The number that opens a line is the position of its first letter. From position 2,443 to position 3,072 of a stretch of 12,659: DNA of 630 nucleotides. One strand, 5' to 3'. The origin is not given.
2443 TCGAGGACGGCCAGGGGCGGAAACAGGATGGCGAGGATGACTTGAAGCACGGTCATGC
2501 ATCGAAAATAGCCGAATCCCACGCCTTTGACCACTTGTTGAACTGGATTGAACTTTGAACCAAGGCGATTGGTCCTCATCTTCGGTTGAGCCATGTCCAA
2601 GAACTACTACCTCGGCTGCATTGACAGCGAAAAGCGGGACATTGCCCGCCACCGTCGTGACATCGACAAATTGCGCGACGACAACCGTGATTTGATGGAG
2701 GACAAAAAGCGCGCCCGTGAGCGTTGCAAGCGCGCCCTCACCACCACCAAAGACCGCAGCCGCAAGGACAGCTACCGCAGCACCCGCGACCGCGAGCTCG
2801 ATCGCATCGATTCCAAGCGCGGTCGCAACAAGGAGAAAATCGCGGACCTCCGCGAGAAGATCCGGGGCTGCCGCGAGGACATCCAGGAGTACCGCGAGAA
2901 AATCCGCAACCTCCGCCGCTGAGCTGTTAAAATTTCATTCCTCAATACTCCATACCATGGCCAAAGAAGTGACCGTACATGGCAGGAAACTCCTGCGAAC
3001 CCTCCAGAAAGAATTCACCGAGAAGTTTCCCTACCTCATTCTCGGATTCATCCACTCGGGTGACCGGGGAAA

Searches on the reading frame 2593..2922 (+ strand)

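Call 5: search_protein_families(library=pfam, proteins=[window:2593-2922:+], max_evalue=0.1)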
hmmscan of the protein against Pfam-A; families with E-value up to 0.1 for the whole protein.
window:2593-2922:+ (109 aa): 7 families
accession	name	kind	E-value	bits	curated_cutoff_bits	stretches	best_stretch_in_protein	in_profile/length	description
PF04977.20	DivIC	-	0.00032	20.9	28.9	0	78-108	21-51/80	Septum formation initiator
PF15397.11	DUF4618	-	0.0019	18.2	34.9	1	17-108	122-213/258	Domain of unknown function (DUF4618)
PF08702.15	Fib_alpha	-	0.043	14.4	29.9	1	14-108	34-129/143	Fibrinogen alpha/beta chain family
PF06005.17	ZapB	-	0.05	14.5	31.5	0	69-107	27-65/71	Cell division protein ZapB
PF01519.22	DUF16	-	0.073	14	40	0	59-106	26-73/104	Protein of unknown function DUF16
PF12329.13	TMF_DNA_bd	-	0.074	13.5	35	0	71-107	23-59/74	TATA element modulatory factor 1 DNA binding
PF12325.13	TMF_TATA_bd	-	0.09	13.3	29.1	0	16-106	20-110/115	TATA element modulatory factor 1 TATA binding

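Call 6: search_protein_families(library=padloc, proteins=[window:2593-2922:+], max_evalue=0.1)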
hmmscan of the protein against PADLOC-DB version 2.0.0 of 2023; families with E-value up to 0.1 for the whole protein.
window:2593-2922:+ (109 aa): 9 families
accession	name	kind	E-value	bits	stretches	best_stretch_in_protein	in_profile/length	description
PDLC05062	PDC-S66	-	0.00013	19.5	1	11-105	4-97/282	-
PDLC03865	LmuB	-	0.0032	13.7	1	11-107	569-671/1007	-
PDLC02741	PbeC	-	0.0073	12.9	1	21-106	363-446/644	PbeC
PDLC01687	Csx1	-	0.0084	14.2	1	36-98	62-123/152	Csx1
PDLC04886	PDC-S06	-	0.01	12.7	1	12-107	359-453/727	-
PDLC04897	PDC-S06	-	0.016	11.8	1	17-107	361-452/727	-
PDLC00254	LmuB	-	0.043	10.5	1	30-106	190-265/563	AAA ATPase domain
PDLC03842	LeoB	-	0.055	10.3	1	18-99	291-372/568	-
PDLC03859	LmuB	-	0.083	10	1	16-107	190-295/611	-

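Call 7: search_protein_families(library=ncbifam, proteins=[window:2593-2922:+], max_evalue=0.1)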
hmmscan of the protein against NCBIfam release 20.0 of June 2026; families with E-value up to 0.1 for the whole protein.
window:2593-2922:+ (109 aa): 11 families
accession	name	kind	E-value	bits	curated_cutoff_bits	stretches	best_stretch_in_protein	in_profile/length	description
TIGR02169.1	SMC_prok_A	equivalog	1.2e-05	23.3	729.4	1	12-107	672-764/1165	chromosome segregation protein SMC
NF002572.0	PRK02224.1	equivalog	0.0071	14.7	1087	1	14-106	334-610/888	DNA double-strand break repair ATPase Rad50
TIGR04211.1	SH3_and_anchor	equivalog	0.014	15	65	1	14-104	72-162/198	TIGR04211 family SH3 domain-containing protein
TIGR02168.1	SMC_prok_B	equivalog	0.016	13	567.35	1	21-106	727-809/1181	chromosome segregation protein SMC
NF045487.1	ASRP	equivalog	0.03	12.9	300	1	14-108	312-403/593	archaea-specific SMC-related protein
NF004428.0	PRK05771.2-1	equivalog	0.032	12.4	766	1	8-107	172-272/680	V-type ATP synthase subunit I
NF041479.2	spor_membprot_YtrI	equivalog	0.038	13.9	125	0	13-51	41-79/166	sporulation membrane protein YtrI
NF051436.1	NheA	equivalog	0.053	12.4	500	1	42-106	160-222/385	non-hemolytic enterotoxin subunit A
TIGR01843.1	type_I_hlyD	subfamily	0.072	12.1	208.65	1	16-108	96-184/422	HlyD family type I secretion periplasmic adaptor subunit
NF047408.1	SA0632_fam_LP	equivalog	0.08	12.6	70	1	8-43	17-50/68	SA0632 family lipoprotein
NF004429.0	PRK05771.2-2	equivalog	0.086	11.5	799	1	28-96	35-102/608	V-type ATP synthase subunit I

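Call 8: search_protein_families(library=phrogs, proteins=[window:2593-2922:+], max_evalue=0.1)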
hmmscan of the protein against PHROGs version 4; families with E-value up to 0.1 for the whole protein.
window:2593-2922:+ (109 aa): 3 families
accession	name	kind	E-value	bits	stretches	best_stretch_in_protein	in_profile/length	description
phrog_17481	-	tail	0.02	15.9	0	67-108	62-103/185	minor tail protein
phrog_15646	-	unknown function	0.025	15.1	1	10-104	3-96/293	-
phrog_2658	-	other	0.059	14.6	0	63-108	69-114/126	hol-like chemotaxis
